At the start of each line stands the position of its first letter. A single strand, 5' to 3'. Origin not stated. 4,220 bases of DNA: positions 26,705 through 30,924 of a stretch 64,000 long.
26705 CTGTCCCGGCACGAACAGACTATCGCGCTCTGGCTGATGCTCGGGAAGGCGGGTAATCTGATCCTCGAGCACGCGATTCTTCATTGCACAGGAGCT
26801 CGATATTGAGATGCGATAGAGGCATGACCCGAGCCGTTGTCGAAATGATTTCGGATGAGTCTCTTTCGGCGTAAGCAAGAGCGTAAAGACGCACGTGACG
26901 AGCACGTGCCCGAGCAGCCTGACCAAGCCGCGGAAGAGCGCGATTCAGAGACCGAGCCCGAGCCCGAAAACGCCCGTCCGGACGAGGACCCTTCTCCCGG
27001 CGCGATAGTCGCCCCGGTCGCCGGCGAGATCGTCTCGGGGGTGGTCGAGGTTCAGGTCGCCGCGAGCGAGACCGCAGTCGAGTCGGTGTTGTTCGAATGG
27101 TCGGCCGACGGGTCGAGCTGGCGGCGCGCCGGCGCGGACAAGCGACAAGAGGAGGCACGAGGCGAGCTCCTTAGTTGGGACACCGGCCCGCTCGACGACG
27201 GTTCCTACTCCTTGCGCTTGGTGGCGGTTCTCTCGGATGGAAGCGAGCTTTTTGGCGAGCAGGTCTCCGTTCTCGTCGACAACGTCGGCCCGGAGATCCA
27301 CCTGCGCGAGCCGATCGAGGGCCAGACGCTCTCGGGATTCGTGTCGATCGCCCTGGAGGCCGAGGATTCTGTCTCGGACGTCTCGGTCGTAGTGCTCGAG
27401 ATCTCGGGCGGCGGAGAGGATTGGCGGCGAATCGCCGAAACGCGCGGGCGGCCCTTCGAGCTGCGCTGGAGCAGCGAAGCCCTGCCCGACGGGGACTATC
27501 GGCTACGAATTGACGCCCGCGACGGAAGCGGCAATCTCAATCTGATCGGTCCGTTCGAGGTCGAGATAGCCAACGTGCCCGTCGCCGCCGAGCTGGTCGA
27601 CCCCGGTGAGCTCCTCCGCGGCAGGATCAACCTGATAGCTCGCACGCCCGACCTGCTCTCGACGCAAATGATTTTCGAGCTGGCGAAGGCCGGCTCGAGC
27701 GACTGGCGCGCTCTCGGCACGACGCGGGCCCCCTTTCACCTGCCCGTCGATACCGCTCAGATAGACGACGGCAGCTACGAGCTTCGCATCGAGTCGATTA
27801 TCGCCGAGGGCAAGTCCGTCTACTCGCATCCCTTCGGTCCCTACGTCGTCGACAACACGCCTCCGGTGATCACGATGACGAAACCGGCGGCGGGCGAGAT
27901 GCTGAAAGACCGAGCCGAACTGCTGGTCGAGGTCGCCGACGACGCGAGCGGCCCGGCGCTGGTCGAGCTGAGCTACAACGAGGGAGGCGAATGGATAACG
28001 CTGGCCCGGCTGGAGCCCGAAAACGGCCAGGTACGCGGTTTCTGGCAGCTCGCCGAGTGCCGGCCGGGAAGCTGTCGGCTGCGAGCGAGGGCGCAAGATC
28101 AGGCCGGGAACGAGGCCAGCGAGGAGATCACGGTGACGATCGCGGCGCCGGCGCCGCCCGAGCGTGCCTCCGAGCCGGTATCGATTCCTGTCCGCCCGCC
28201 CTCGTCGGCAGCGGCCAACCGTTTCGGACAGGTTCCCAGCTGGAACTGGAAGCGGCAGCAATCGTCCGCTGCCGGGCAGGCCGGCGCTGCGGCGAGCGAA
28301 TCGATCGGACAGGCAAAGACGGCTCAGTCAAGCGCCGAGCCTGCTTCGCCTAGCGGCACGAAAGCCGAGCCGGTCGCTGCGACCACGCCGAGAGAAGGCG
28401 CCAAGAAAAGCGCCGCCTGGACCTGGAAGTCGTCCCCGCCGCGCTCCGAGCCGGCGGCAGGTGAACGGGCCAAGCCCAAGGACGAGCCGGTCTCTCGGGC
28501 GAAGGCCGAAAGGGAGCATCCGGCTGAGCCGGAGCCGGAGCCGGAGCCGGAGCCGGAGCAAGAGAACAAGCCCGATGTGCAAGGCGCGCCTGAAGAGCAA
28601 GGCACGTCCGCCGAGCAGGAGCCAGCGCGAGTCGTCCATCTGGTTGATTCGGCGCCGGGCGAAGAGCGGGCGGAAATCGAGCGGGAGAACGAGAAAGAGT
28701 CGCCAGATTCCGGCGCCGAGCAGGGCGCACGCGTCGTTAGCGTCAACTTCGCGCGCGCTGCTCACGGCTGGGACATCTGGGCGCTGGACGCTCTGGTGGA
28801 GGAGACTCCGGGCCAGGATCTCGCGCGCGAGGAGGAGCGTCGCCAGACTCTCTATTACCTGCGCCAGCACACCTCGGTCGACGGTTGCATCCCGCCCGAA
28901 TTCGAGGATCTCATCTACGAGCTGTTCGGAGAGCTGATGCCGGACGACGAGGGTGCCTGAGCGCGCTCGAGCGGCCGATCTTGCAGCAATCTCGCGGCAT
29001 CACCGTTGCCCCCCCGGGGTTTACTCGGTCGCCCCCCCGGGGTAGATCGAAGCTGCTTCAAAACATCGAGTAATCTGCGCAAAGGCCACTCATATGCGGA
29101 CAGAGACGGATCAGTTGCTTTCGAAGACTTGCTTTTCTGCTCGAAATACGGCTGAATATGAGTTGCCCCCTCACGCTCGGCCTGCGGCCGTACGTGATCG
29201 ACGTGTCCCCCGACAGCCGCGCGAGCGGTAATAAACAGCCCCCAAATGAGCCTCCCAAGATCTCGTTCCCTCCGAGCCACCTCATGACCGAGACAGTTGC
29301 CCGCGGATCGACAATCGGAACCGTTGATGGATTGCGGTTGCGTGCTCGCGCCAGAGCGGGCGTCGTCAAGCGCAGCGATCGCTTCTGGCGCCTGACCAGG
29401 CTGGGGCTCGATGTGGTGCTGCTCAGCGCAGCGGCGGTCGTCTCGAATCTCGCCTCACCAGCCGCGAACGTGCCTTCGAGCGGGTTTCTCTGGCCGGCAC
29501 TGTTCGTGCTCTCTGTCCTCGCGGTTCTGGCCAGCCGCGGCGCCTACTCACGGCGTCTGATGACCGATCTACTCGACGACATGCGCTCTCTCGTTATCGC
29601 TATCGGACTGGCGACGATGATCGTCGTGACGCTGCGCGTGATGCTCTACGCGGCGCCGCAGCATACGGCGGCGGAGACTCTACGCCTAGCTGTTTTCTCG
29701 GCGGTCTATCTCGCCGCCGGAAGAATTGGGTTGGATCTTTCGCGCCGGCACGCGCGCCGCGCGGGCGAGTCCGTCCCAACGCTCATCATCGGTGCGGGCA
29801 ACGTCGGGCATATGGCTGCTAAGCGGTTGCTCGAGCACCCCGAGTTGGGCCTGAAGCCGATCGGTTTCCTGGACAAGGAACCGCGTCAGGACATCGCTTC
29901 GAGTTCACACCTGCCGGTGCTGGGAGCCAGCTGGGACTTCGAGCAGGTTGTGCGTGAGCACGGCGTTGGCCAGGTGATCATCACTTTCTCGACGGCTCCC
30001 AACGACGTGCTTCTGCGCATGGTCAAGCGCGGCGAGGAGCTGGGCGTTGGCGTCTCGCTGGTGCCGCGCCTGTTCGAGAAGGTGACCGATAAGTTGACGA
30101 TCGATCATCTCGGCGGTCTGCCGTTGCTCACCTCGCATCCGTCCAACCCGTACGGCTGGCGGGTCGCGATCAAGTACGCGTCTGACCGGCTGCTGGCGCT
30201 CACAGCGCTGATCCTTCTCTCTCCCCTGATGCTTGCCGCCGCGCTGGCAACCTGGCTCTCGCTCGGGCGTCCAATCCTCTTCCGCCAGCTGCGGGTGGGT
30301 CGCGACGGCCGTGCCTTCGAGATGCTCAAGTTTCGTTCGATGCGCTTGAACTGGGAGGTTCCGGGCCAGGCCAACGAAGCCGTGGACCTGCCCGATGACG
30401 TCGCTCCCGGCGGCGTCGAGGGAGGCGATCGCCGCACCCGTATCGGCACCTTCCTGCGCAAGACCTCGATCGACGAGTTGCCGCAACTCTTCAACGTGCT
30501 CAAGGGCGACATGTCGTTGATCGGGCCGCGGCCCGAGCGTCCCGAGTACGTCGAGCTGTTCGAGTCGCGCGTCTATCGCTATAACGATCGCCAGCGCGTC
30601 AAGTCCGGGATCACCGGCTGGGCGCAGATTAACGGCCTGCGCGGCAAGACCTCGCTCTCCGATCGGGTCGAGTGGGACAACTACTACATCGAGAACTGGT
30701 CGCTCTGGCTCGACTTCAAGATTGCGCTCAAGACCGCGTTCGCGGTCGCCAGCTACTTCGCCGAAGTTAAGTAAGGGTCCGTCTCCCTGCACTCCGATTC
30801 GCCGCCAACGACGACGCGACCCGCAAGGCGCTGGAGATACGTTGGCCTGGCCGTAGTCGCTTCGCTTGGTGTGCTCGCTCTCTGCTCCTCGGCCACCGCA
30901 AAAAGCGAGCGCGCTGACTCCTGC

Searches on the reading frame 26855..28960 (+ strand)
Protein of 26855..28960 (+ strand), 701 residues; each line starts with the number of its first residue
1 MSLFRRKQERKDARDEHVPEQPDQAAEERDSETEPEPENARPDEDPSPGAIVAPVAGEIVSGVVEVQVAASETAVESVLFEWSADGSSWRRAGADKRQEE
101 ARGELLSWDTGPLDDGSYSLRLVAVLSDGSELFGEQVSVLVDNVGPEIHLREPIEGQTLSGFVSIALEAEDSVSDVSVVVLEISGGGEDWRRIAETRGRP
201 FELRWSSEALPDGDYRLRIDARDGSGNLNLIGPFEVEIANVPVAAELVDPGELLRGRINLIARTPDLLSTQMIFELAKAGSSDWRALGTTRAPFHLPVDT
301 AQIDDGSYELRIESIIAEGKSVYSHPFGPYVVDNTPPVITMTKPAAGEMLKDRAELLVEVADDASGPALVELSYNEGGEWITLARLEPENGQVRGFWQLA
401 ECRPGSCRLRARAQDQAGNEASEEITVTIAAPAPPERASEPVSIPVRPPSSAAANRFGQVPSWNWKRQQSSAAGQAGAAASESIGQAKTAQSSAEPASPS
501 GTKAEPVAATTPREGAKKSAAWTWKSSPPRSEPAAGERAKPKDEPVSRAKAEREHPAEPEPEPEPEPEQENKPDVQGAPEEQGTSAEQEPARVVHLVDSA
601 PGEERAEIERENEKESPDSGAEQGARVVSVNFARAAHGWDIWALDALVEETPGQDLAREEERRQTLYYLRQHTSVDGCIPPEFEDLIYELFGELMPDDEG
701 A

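Call 22: search_protein_families(library=pfam, proteins=[window:26855-28960:+], max_evalue=0.0001)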
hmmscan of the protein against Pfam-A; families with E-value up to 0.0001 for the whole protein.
window:26855-28960:+ (701 aa): 2 families
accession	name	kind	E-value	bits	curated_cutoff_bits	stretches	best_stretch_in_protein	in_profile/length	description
PF17957.7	Big_7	-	1.6e-18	67.6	24.1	1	146-218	1-69/70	Bacterial Ig domain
PF19077.6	Big_13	-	1.7e-07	32.1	27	0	174-232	38-94/102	Bacterial Ig-like domain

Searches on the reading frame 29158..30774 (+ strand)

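Call 22: search_protein_families(library=pfam, proteins=[window:29158-30774:+], max_evalue=0.0001)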
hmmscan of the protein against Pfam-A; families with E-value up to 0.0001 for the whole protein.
window:29158-30774:+ (538 aa): 2 families
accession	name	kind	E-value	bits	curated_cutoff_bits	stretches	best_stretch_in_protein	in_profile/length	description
PF02397.22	Bac_transf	-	1.2e-62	211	27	1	339-530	1-177/179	Bacterial sugar transferase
PF13727.12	CoA_binding_3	-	4.1e-14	53.4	25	1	127-303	3-175/175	CoA-binding domain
